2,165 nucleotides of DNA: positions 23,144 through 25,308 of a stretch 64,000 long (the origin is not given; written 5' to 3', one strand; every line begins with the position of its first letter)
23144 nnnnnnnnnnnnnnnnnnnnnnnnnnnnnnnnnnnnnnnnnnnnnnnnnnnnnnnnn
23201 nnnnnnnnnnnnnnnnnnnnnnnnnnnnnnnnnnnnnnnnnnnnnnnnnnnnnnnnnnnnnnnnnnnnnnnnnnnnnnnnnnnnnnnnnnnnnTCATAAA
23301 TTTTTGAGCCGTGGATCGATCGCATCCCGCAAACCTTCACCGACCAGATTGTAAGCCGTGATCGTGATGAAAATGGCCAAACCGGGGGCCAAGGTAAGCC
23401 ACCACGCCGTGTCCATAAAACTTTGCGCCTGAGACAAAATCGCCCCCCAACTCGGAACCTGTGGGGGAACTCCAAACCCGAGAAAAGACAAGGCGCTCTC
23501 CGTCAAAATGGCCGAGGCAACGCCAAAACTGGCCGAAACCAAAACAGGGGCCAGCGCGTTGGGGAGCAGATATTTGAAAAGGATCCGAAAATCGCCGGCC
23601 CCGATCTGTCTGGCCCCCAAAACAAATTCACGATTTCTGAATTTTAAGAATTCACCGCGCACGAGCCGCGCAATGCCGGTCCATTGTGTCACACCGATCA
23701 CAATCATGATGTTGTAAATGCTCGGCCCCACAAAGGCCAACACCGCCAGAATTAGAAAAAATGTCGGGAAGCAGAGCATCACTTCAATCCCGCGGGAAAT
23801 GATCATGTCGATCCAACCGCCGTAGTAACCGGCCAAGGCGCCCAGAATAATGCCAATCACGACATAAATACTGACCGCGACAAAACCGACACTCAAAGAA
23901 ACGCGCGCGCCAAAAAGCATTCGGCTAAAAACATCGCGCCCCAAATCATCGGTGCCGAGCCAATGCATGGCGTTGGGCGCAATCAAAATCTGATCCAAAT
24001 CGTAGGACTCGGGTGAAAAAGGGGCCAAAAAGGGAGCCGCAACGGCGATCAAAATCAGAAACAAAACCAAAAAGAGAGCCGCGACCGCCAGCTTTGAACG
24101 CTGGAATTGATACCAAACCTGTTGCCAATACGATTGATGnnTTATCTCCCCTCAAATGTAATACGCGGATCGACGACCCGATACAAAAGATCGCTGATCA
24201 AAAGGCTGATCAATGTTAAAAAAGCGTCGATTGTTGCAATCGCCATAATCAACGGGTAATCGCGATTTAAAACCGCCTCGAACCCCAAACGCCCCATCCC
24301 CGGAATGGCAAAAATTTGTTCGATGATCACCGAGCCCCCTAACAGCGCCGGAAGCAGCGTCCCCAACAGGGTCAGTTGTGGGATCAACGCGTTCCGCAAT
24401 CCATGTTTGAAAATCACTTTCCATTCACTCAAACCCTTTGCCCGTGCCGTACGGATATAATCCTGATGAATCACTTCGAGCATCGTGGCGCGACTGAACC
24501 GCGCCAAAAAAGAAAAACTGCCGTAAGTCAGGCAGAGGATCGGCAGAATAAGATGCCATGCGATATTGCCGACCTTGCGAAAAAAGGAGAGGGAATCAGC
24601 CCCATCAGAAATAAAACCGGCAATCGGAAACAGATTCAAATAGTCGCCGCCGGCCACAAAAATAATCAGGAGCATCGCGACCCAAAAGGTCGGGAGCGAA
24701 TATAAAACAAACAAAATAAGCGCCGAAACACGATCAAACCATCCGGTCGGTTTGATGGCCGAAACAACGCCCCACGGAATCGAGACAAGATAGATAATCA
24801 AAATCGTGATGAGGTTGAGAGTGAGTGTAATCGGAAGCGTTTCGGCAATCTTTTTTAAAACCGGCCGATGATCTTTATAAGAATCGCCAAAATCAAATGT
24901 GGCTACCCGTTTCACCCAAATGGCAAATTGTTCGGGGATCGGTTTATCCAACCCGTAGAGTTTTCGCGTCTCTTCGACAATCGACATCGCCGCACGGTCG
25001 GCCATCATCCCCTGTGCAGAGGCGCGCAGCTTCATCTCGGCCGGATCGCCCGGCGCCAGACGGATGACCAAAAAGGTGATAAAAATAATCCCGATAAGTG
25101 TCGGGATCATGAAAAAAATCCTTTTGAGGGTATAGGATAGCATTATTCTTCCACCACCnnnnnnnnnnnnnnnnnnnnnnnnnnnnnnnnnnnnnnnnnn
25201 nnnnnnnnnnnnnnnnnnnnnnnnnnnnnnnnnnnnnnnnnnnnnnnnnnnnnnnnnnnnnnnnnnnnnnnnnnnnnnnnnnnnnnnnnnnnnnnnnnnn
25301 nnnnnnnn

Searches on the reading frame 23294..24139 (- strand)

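Call 36: search_protein_families(library=ncbifam, proteins=[window:23294-24139:-], max_evalue=0.00001)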
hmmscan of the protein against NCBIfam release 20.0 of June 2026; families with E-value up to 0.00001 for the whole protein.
window:23294-24139:- (281 aa): 15 families
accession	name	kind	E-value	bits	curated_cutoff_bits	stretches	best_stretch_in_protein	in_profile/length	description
NF045476.1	Opp4C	equivalog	3e-103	344.9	350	1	3-277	1-278/278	oligopeptide ABC transporter permease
NF011662.0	PRK15082.1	equivalog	1.1e-82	277.8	484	1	4-280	25-302/303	glutathione ABC transporter permease GsiD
NF045473.1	Opp1C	equivalog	4.4e-81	272.2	350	1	13-278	2-267/267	nickel/cobalt ABC transporter permease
TIGR02790.1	nickel_nikC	equivalog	3.3e-80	269.4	358.45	1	19-275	2-258/258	nickel ABC transporter permease subunit NikC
NF045474.1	Opp2C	equivalog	3.1e-77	259.4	300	1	42-275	3-236/236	nickel transporter permease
NF008160.0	PRK10913.1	equivalog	7.5e-77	258.7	483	1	6-279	20-299/300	dipeptide ABC transporter permease DppC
NF007738.0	PRK10417.1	equivalog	1.4e-72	244.5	335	1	16-279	9-272/277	nickel ABC transporter permease subunit NikC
NF007376.0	PRK09881.1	equivalog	3.7e-71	239.5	434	1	5-278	20-293/298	D,D-dipeptide ABC transporter permease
NF045475.1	Opp3C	equivalog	4.2e-70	236.5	450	1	56-279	105-328/328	oligopeptide ABC transporter permease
NF047573.1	opine_perm_CntC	exception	1.8e-62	211.2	440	1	11-278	4-271/271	staphylopine uptake ABC transporter permease subunit CntC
NF011935.0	PRK15406.1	equivalog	7e-62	209.9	433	1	2-277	23-300/302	oligopeptide ABC transporter permease OppC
NF043080.1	MMSYN1_0166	equivalog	8.9e-51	172.6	370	1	3-278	25-305/307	oligopeptide ABC transporter permease OppC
NF011596.0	PRK15021.1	subfamily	7.8e-44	150.1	439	1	54-277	116-338/341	microcin C ABC transporter permease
NF011691.0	PRK15111.1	equivalog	4.1e-41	141.5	379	1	3-275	14-292/296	putrescine export ABC transporter permease SapC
NF045470.1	Opp2B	equivalog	8.5e-11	41.6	350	1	67-213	80-245/300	nickel ABC transporter permease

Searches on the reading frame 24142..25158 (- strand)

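Call 36: search_protein_families(library=ncbifam, proteins=[window:24142-25158:-], max_evalue=0.00001)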
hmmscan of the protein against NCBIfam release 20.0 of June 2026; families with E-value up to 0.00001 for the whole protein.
window:24142-25158:- (338 aa): 16 families
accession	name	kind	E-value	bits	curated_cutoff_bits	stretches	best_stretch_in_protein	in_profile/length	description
NF045470.1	Opp2B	equivalog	2.1e-84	283.2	350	1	13-333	1-299/300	nickel ABC transporter permease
NF045469.1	Opp1B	equivalog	8.4e-77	258.7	380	1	6-333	1-306/307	nickel/cobalt ABC transporter permease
NF011712.0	PRK15133.1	subfamily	5.9e-75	252.5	445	1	60-338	85-364/364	microcin C ABC transporter permease YejB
TIGR02789.1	nickel_nikB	equivalog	1.5e-74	251.2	447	1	6-337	1-311/314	nickel ABC transporter permease subunit NikB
NF045472.1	Opp4B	equivalog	5.9e-74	249.2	450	1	6-333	1-318/319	oligopeptide ABC transporter permease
NF045471.1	Opp3B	equivalog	6.6e-68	229.4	480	1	6-337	1-306/308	oligopeptide ABC transporter permease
NF007677.0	PRK10352.1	equivalog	5.2e-67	226.1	433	1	6-334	1-307/314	nickel ABC transporter permease subunit NikB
NF011661.0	PRK15081.1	equivalog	2.1e-64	217.9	463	1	6-335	1-305/306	glutathione ABC transporter permease GsiC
NF008161.0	PRK10914.1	equivalog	1.7e-59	201.7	590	1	6-334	1-336/339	dipeptide ABC transporter permease DppB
NF007008.0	PRK09471.1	equivalog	5.8e-54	183.6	388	1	6-334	1-305/306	oligopeptide ABC transporter permease OppB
NF043081.1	MMSYN1_0165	equivalog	1.9e-41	142.4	350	2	97-335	164-386/388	oligopeptide ABC transporter permease OppB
NF011690.0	PRK15110.1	equivalog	1.9e-33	116.3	432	1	76-331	42-311/321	putrescine export ABC transporter permease SapB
NF045474.1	Opp2C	equivalog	3.2e-11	43.3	300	0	207-266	106-164/236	nickel transporter permease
TIGR02790.1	nickel_nikC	equivalog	5e-08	32.8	358.45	0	207-268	128-188/258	nickel ABC transporter permease subunit NikC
NF011596.0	PRK15021.1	subfamily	4.4e-07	29.2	439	1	205-316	207-317/341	microcin C ABC transporter permease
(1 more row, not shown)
